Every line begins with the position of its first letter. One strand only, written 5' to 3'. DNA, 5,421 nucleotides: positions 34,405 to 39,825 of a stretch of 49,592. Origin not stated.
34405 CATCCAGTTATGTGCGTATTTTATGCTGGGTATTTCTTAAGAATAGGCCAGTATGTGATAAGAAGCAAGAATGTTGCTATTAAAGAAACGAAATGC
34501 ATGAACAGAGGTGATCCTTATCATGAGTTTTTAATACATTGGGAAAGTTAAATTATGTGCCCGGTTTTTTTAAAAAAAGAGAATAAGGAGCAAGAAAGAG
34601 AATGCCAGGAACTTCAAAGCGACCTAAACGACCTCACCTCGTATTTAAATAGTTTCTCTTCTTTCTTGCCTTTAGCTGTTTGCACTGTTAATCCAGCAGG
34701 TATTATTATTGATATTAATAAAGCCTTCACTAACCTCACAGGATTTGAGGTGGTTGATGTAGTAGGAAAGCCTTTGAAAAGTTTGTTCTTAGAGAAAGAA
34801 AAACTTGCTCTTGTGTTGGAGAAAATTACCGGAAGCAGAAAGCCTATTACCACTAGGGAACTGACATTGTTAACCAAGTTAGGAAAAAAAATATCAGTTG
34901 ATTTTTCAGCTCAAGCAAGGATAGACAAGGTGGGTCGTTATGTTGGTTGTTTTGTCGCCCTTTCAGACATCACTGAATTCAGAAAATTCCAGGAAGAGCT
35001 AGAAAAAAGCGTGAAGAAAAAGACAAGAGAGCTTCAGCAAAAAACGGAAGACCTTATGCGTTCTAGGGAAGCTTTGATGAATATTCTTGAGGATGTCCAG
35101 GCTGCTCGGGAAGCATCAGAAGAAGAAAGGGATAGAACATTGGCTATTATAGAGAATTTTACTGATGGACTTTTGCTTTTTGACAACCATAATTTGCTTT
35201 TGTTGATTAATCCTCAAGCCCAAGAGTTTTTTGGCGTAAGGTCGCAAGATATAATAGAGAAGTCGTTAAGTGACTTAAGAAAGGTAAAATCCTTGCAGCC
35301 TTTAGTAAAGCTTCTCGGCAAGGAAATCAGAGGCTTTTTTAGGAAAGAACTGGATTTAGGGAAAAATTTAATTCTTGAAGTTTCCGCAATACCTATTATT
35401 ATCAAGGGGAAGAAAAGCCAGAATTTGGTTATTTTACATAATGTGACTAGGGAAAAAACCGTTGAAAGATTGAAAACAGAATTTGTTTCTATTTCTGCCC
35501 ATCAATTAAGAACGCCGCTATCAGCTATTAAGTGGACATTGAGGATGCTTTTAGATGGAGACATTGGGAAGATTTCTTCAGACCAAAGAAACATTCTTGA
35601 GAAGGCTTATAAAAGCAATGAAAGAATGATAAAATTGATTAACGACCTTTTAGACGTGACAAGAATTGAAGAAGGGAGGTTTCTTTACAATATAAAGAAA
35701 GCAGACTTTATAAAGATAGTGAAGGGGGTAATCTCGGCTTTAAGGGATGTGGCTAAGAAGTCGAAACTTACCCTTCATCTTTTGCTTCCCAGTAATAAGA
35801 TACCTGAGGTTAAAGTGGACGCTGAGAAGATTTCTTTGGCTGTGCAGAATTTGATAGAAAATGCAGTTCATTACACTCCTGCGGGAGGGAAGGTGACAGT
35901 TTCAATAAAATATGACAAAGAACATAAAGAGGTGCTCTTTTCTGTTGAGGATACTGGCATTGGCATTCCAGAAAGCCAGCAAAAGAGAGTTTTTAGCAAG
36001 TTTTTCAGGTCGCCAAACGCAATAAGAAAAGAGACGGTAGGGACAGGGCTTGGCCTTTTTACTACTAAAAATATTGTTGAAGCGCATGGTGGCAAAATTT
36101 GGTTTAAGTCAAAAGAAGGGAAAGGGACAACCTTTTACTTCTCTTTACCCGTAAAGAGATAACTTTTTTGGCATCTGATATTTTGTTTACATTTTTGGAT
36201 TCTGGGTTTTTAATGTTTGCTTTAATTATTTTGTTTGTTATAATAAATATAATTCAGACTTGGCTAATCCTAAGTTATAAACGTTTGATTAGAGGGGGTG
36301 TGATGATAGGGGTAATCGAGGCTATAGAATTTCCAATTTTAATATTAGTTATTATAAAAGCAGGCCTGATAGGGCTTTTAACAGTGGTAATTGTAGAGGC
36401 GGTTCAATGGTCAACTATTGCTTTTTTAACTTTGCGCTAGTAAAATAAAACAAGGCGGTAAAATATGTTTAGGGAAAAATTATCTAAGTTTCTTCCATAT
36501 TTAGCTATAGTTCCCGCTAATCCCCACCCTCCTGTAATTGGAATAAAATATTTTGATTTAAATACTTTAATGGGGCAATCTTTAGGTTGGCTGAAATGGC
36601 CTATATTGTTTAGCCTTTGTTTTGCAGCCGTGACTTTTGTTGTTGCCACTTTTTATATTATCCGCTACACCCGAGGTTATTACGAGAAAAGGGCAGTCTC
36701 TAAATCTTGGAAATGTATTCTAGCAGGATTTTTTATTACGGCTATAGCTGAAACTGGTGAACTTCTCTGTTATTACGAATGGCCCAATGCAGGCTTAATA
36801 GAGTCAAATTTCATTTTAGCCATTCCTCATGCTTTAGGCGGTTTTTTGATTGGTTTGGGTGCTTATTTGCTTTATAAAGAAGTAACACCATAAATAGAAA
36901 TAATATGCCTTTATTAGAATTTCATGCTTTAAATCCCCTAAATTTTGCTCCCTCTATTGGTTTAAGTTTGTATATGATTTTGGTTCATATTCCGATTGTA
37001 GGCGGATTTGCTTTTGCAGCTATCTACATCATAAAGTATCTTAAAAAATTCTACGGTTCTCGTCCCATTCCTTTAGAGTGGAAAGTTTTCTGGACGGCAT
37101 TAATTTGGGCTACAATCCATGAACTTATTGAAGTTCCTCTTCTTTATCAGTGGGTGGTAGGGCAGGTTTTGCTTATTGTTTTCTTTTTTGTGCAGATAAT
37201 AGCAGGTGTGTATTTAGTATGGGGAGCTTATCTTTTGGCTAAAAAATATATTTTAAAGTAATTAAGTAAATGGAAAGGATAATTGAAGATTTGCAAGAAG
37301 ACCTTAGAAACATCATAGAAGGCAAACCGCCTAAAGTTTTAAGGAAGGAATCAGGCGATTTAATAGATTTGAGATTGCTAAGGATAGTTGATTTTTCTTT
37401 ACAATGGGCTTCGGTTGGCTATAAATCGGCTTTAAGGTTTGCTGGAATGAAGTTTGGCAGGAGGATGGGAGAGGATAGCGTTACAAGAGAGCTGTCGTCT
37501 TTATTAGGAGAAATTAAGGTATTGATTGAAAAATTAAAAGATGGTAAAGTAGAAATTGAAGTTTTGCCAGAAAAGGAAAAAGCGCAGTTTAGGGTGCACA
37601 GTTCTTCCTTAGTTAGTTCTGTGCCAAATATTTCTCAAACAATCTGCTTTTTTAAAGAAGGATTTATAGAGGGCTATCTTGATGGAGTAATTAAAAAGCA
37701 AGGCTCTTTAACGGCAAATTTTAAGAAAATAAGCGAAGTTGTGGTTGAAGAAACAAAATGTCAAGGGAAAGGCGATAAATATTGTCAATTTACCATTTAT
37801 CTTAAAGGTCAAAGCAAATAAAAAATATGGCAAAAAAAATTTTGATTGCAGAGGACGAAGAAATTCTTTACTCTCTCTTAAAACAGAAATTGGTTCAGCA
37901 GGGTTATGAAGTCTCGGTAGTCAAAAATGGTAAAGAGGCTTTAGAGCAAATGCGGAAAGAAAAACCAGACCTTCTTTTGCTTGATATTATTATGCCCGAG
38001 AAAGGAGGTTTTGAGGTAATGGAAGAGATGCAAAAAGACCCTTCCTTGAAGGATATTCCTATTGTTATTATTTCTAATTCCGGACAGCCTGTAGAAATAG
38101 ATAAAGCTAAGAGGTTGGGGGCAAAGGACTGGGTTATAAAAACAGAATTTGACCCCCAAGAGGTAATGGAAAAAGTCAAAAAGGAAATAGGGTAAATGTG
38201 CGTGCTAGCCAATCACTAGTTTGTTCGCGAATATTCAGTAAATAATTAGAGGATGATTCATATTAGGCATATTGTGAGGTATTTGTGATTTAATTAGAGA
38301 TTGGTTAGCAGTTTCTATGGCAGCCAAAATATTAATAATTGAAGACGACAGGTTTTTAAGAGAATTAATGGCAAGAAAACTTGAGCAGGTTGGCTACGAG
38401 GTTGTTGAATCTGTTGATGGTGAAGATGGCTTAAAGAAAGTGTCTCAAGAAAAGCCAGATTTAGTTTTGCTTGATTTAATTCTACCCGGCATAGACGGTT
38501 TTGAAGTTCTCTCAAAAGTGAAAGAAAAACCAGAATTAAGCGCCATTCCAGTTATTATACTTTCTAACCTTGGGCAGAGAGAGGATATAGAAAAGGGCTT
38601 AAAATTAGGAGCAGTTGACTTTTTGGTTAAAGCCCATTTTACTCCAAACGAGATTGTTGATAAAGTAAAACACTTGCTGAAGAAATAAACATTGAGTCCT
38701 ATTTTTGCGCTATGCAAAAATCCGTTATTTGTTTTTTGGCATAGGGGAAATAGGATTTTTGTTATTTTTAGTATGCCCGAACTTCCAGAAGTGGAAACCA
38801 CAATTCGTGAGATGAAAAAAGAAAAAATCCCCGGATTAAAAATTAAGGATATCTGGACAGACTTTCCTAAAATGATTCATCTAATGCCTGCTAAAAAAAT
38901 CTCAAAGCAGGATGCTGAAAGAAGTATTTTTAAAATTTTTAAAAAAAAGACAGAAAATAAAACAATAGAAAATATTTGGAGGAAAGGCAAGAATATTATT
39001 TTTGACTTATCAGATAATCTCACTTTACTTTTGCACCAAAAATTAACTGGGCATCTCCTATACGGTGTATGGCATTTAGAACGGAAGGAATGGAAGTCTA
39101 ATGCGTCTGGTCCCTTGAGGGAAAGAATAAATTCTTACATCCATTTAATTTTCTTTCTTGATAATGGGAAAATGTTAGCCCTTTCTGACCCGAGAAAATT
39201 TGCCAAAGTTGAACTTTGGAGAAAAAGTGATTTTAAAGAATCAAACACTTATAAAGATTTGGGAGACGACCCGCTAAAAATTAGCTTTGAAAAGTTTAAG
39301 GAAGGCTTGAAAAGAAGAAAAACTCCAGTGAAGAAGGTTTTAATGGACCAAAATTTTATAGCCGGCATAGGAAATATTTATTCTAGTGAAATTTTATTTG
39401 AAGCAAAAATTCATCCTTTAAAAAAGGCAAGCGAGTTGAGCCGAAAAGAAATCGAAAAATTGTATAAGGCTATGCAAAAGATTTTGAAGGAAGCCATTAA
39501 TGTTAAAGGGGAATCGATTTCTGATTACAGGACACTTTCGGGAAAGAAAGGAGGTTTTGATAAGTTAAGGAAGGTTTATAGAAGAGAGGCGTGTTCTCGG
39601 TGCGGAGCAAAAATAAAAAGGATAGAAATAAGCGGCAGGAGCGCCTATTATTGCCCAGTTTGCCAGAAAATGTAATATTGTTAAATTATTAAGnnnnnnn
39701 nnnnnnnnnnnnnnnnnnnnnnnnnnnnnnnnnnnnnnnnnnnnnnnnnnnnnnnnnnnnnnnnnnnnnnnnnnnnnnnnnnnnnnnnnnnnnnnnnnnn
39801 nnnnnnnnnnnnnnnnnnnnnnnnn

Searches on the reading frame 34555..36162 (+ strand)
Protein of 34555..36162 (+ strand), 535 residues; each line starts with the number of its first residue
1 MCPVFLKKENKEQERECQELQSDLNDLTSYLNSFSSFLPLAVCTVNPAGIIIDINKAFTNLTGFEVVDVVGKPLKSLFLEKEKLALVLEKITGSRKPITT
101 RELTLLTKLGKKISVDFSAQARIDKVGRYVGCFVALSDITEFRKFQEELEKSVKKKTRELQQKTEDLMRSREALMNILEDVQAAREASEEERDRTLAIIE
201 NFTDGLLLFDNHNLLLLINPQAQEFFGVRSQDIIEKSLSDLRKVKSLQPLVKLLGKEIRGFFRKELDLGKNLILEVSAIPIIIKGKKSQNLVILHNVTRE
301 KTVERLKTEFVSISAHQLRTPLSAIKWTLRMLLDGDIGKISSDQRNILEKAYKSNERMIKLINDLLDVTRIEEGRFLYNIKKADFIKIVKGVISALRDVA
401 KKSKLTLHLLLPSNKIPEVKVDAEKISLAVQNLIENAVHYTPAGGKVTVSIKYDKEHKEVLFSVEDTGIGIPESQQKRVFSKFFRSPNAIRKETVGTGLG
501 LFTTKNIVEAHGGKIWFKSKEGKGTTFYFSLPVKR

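Call 83: search_protein_families(library=pfam, proteins=[window:34555-36162:+], max_evalue=0.0001)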
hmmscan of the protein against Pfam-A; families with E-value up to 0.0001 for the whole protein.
window:34555-36162:+ (535 aa): 7 families
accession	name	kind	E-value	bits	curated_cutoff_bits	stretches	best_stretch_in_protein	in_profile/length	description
PF02518.31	HATPase_c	-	1.1e-30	106.8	26.4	1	422-534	2-110/111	Histidine kinase-, DNA gyrase B-, and HSP90-like ATPase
PF13426.13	PAS_9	-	2.1e-18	66.9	27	1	40-141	2-103/103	PAS domain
PF00512.31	HisKA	-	9.6e-17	61.2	26.9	1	307-374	2-66/66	His Kinase A (phospho-acceptor) domain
PF00989.32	PAS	-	1.2e-16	61.2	22.6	2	38-139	10-113/113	PAS fold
PF08448.16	PAS_4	-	6.2e-10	39.7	23.1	1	38-143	4-109/110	PAS fold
PF13188.13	PAS_8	-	1.1e-08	35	21.8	0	197-238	5-43/65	PAS domain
PF13581.12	HATPase_c_2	-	1.7e-05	25.2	27.4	0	422-511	28-112/127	Histidine kinase-like ATPase domain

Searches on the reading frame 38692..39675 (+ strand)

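Call 83: search_protein_families(library=pfam, proteins=[window:38692-39675:+], max_evalue=0.0001)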
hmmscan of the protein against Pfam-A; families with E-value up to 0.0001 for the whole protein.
window:38692-39675:+ (327 aa): 5 families
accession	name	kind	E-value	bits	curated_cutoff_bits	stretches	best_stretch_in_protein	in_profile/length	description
PF06831.19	H2TH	-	4.6e-27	94.3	34.7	1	190-278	1-91/93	Formamidopyrimidine-DNA glycosylase H2TH domain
PF01149.29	Fapy_DNA_glyco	-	9.3e-20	71.9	25.5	1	28-173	1-117/117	Formamidopyrimidine-DNA glycosylase N-terminal domain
PF06827.20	zf-FPG_IleRS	-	1.7e-08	34.6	21.3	1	299-326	2-29/30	Zinc finger found in FPG and IleRS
PF05833.16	NFACT_N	-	3.2e-07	29.9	31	1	193-273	169-248/456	NFACT N-terminal and middle domains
PF00416.27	Ribosomal_S13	-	5.4e-05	24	31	0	214-271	11-68/128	Ribosomal protein S13/S18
